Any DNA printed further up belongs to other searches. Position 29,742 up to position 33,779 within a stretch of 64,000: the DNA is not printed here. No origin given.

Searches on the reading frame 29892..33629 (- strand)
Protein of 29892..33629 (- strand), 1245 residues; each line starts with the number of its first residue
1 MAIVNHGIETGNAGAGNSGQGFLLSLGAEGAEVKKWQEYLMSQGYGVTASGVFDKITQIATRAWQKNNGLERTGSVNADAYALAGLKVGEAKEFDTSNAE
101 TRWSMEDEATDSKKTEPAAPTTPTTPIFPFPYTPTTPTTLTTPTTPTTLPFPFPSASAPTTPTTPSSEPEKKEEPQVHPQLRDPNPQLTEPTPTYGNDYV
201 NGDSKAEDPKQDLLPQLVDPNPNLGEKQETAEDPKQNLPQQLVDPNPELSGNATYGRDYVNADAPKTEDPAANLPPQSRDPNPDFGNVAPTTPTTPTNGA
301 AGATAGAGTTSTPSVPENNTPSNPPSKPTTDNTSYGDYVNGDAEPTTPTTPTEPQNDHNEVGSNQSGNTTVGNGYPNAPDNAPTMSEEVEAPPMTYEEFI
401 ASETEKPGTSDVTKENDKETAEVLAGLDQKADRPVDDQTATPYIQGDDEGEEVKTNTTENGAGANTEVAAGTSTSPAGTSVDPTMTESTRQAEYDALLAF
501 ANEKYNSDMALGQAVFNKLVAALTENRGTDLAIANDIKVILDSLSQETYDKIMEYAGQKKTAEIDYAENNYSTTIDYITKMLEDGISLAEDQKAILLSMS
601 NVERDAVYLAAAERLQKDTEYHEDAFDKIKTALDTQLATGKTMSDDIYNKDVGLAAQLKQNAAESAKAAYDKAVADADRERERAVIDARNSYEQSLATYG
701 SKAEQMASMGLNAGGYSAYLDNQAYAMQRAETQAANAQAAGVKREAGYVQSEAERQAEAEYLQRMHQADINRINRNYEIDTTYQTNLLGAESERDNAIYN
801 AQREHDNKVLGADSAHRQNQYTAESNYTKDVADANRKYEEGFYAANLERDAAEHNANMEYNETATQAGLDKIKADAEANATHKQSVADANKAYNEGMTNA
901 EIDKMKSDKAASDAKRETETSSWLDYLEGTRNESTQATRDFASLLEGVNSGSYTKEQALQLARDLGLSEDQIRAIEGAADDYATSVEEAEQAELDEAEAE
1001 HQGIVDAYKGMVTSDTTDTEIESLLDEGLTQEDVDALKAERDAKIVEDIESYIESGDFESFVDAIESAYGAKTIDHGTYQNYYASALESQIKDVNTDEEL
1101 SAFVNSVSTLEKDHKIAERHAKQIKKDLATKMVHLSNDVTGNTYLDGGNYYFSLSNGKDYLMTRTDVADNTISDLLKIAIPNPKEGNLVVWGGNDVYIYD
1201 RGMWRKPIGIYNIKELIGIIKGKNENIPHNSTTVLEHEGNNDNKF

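Call 47: search_protein_families(library=pfam, proteins=[window:29892-33629:-], max_evalue=0.001)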
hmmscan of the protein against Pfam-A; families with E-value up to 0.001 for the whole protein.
window:29892-33629:- (1245 aa): 1 family
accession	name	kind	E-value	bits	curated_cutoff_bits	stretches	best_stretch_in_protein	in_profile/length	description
PF01471.23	PG_binding_1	-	2.9e-08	34.2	23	1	30-79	2-52/57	Putative peptidoglycan binding domain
